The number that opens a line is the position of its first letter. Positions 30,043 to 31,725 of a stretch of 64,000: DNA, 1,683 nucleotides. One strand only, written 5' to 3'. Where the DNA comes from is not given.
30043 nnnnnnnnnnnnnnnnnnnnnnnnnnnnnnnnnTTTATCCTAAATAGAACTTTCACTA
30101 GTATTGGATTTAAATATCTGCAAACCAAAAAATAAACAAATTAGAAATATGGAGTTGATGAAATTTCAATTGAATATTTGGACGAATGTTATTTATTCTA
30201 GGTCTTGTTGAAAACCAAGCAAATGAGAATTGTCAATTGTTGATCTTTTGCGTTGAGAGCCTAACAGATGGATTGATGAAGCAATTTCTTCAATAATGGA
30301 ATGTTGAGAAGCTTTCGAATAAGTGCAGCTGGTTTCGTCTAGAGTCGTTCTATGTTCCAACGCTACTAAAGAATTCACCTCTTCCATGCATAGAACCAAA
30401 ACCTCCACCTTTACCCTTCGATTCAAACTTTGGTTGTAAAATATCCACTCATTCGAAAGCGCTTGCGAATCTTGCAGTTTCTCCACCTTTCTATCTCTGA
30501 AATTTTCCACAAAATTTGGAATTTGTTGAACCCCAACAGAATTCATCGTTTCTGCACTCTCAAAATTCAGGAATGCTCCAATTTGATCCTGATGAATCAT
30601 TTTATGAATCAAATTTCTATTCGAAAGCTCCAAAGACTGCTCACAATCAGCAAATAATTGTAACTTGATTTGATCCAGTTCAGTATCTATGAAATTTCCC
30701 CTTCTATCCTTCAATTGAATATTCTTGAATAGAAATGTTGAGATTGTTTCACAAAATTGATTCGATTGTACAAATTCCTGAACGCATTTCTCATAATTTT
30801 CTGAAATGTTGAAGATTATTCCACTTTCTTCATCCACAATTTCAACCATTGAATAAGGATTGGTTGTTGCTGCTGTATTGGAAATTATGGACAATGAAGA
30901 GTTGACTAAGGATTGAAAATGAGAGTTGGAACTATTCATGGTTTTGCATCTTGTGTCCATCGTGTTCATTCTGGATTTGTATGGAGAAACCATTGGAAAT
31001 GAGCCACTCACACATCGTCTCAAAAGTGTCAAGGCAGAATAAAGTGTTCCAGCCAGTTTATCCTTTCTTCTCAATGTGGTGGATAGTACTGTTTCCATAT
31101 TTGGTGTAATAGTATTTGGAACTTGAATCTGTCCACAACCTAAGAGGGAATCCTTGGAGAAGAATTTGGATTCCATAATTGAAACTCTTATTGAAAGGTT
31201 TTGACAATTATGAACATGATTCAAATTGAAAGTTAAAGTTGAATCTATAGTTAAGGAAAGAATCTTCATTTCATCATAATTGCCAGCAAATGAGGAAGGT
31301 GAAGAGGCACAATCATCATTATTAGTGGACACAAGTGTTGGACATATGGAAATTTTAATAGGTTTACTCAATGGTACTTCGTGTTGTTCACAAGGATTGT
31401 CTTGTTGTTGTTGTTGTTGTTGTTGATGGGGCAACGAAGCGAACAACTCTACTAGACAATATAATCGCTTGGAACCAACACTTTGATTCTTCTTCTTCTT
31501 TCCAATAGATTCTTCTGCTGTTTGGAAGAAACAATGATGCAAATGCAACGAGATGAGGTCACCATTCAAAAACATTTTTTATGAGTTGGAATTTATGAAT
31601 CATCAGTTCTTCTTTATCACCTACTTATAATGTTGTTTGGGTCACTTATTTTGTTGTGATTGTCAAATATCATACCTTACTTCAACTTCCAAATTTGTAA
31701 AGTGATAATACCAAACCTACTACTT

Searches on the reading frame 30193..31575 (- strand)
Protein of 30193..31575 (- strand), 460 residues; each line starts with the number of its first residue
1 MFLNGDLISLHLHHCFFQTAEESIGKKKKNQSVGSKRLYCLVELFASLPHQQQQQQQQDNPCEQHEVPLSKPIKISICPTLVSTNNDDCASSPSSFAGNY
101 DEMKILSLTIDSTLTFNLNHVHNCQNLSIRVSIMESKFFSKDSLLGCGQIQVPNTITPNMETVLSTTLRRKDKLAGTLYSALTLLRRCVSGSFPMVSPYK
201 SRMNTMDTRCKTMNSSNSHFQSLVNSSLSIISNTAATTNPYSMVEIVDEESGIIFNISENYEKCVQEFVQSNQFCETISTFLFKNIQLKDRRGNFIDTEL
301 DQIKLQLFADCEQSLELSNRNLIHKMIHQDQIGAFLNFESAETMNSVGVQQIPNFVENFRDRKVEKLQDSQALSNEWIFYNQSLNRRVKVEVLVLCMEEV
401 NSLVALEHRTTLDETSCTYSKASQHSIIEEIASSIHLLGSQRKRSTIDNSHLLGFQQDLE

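Call 17: search_protein_families(library=pfam, proteins=[window:30193-31575:-], max_evalue=0.1)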
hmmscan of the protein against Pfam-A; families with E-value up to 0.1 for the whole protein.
window:30193-31575:- (460 aa): 1 family
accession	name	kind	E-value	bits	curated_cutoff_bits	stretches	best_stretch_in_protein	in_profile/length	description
PF05871.18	ESCRT-II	-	0.071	13.8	27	0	359-408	32-82/138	ESCRT-II complex subunit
